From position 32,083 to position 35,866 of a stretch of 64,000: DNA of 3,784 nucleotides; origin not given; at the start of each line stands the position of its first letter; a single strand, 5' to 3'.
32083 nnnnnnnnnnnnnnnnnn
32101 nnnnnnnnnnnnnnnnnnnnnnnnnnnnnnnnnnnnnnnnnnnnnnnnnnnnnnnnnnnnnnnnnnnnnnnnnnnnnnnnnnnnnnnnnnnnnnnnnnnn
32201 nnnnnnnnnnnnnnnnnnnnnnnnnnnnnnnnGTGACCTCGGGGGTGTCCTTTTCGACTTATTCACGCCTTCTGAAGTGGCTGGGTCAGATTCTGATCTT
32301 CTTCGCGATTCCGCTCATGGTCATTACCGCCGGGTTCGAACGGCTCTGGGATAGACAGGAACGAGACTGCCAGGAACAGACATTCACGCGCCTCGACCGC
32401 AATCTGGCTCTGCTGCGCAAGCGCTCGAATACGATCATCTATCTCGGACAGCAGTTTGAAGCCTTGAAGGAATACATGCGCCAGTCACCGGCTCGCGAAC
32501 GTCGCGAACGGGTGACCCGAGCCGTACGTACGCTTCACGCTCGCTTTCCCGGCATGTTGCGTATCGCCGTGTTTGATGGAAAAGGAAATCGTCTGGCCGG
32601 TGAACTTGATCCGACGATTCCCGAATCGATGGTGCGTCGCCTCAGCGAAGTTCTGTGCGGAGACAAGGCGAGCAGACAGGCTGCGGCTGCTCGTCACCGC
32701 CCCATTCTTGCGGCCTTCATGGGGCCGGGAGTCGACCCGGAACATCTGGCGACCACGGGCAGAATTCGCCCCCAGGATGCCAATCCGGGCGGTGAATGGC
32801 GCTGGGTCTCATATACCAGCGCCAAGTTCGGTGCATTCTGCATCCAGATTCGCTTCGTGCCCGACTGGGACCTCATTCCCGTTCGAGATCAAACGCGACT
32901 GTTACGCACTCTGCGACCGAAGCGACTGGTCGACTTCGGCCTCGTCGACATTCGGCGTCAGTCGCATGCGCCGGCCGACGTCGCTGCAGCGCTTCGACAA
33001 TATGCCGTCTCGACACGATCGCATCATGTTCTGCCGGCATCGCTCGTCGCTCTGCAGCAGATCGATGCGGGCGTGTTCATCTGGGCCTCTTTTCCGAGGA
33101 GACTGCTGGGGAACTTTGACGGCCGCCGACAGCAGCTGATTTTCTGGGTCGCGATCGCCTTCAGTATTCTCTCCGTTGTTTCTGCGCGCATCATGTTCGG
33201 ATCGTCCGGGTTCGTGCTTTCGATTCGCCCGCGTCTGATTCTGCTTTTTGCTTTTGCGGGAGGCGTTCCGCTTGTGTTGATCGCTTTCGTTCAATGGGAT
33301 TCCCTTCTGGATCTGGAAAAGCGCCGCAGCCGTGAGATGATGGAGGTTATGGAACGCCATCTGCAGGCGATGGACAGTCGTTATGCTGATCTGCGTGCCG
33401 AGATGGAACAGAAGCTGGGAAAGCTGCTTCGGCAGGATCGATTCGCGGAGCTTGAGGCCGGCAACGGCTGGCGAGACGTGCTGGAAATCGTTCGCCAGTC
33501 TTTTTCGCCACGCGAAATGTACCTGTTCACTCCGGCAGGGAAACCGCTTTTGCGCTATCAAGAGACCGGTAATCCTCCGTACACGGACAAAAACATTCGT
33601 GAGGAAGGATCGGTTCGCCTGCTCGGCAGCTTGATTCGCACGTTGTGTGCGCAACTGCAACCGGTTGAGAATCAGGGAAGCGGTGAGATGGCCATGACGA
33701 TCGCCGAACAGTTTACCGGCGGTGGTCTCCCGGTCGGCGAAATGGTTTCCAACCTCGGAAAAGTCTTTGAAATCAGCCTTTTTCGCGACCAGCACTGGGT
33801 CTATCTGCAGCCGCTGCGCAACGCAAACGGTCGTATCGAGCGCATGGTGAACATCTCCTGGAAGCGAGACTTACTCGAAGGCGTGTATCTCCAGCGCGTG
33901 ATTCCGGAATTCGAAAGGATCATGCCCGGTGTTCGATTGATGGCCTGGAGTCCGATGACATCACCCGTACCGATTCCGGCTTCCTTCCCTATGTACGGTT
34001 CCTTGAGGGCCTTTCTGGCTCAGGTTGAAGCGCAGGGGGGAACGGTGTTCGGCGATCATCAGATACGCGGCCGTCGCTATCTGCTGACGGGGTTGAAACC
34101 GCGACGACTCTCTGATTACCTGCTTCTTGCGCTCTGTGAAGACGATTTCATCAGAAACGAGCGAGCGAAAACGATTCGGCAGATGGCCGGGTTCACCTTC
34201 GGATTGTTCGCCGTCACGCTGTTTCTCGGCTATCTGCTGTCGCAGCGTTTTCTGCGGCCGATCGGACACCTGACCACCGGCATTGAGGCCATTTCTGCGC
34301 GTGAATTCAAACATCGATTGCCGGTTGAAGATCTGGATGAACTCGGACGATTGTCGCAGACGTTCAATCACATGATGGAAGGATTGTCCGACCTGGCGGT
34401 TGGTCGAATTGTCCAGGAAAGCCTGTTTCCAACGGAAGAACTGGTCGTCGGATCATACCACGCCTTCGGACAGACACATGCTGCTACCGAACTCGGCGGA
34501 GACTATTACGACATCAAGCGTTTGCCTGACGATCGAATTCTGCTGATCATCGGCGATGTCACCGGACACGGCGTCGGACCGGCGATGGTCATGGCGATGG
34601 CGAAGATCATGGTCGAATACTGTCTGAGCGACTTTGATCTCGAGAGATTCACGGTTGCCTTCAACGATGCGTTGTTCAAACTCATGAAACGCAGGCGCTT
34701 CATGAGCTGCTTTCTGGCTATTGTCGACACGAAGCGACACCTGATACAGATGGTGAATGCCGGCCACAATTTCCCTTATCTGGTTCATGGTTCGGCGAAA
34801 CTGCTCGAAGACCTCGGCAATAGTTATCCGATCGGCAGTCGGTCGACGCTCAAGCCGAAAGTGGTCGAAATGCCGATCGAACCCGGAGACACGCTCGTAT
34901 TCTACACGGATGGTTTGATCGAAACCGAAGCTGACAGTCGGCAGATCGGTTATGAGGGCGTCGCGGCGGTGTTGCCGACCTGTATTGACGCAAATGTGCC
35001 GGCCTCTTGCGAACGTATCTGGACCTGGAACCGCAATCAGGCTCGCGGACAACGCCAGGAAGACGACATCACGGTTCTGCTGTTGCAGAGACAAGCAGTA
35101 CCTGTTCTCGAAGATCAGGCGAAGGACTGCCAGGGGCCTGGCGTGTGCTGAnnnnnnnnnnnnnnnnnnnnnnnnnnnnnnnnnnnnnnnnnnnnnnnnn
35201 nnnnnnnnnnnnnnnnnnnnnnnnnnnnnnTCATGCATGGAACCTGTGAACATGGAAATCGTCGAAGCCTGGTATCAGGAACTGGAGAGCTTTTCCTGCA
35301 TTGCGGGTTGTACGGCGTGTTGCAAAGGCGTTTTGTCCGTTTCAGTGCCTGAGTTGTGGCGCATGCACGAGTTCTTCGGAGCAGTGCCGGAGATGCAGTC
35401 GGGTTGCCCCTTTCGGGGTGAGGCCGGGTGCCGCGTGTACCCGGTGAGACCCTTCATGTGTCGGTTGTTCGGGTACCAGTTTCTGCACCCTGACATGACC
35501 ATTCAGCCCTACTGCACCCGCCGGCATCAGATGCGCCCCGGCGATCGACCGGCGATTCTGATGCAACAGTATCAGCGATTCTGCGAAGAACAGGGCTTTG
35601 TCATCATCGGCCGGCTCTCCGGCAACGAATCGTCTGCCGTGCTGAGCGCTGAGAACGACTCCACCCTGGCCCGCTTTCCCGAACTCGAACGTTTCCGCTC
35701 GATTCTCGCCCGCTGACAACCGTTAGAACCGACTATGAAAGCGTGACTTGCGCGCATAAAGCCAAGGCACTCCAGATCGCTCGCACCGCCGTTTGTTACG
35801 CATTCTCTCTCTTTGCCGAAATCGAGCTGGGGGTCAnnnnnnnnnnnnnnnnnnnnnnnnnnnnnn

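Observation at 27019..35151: Co-directional string coupling ECF sigma/anti-sigma, a large TM protein, two prepilin-like proteins and a HAMP-PP2C sensor phosphatase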

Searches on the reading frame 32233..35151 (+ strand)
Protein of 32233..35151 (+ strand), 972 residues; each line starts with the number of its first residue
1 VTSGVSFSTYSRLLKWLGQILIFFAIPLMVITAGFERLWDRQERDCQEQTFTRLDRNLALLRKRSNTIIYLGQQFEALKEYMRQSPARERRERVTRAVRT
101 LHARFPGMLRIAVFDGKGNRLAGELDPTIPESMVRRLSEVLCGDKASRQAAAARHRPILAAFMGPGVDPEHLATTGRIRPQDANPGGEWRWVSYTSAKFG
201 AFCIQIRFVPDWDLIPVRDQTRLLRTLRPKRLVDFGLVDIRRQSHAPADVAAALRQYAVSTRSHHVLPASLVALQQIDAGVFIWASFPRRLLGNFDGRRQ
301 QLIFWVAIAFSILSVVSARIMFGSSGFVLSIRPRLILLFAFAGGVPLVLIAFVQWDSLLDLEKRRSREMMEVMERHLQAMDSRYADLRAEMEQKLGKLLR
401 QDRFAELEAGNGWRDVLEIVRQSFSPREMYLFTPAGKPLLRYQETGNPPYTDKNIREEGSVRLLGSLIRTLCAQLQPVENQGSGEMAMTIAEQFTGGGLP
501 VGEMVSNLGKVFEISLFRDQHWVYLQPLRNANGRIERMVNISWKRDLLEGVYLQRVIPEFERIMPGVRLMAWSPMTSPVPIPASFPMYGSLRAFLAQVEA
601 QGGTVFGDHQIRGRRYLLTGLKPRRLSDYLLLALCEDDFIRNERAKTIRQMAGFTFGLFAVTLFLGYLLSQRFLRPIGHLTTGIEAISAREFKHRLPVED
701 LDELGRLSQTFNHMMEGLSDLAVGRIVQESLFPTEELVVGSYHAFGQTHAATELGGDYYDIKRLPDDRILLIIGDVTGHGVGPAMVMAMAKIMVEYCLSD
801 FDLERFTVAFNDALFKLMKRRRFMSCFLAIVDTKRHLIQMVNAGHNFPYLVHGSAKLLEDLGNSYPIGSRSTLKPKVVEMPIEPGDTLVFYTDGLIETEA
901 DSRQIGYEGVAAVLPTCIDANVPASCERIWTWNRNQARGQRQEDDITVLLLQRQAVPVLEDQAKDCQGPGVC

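Call 4: search_protein_families(library=pfam, max_evalue=0.01, proteins=[window:32233-35151:+])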
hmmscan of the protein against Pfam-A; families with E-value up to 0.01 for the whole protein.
window:32233-35151:+ (972 aa): 2 families
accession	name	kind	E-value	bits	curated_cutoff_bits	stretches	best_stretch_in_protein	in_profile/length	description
PF07228.17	SpoIIE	-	7.9e-39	134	25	1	765-953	1-191/192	Stage II sporulation protein E (SpoIIE)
PF00672.30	HAMP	-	3.1e-12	47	25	1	668-719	1-52/53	HAMP domain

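Call 8: search_protein_families(library=ncbifam, max_evalue=0.01, proteins=[window:32233-35151:+])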
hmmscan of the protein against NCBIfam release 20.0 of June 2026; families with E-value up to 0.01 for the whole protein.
window:32233-35151:+ (972 aa): 20 families
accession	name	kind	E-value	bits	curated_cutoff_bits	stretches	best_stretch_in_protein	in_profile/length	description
NF038263.1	prot_phos_SiaA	equivalog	8.7e-14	51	700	2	647-716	307-377/658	biofilm regulation protein phosphatase SiaA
NF045505.1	RR_RssB_Pseudo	equivalog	3.8e-07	29.5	700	1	719-953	154-391/394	two-component system response regulator RssB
NF033092.0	HK_WalK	equivalog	5.3e-07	28.6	725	1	659-719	187-247/594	cell wall metabolism sensor histidine kinase WalK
NF012163.2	BaeS_SmeS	equivalog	6e-07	28.8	500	1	661-720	176-235/457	sensor histidine kinase efflux regulator BaeS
NF011874.0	PRK15347.1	equivalog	1.2e-06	26.9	852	1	611-718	261-366/921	two component system sensor kinase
TIGR01386.1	cztS_silS_copS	subfamily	1.3e-06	27.7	292.55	1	645-720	160-236/457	heavy metal sensor histidine kinase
NF058645.1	MCPCtpMPsAe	equivalog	1.3e-06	27.5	900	1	640-721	196-279/558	methyl-accepting chemotaxis protein CtpM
TIGR02865.1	spore_II_E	equivalog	2.7e-06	25.7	490.8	1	752-949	564-759/764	stage II sporulation protein E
NF008184.0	PRK10935.1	equivalog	2e-05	23.5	553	1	656-720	159-224/565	nitrate/nitrite two-component system sensor histidine kinase NarQ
NF007837.0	PRK10549.1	equivalog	3.5e-05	22.7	603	1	663-718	178-233/466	envelope stress sensor histidine kinase BaeS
NF038389.1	ArsS_fam_HK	equivalog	3.9e-05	23.3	250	1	641-724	121-205/403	ArsS family sensor histidine kinase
NF007896.0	PRK10600.1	equivalog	6e-05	21.9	578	1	649-720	157-225/598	nitrate/nitrite two-component system sensor histidine kinase NarX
NF053592.1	HK_near_YfiR_like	equivalog_domain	0.00011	21.8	194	1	651-717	149-220/223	sensor histidine kinase, YfiR-like protein-associated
NF007423.1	PRK09966.1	equivalog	0.00013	21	325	1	659-720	161-223/390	diguanylate cyclase DgcN/YfiN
NF008468.0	PRK11360.1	equivalog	0.00087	17.7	646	1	645-720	192-265/616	two-component system sensor histidine kinase AtoS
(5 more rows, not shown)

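Call 12: find_encoding_contigs(protein=window:32233-35151:+, flank=10000, max_places=6)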
Protein window:32233-35151:+ (972 aa): no gene with exactly this product is on record in the collection.

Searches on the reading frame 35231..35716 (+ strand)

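Call 9: search_protein_families(library=pfam, max_evalue=0.001, proteins=[window:35231-35716:+])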
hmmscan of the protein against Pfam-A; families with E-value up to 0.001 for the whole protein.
window:35231-35716:+ (161 aa): 1 family
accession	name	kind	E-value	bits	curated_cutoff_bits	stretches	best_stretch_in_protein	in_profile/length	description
PF03692.20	CxxCxxCC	-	0.0001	23.3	23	1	23-95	2-84/85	Putative zinc- or iron-chelating domain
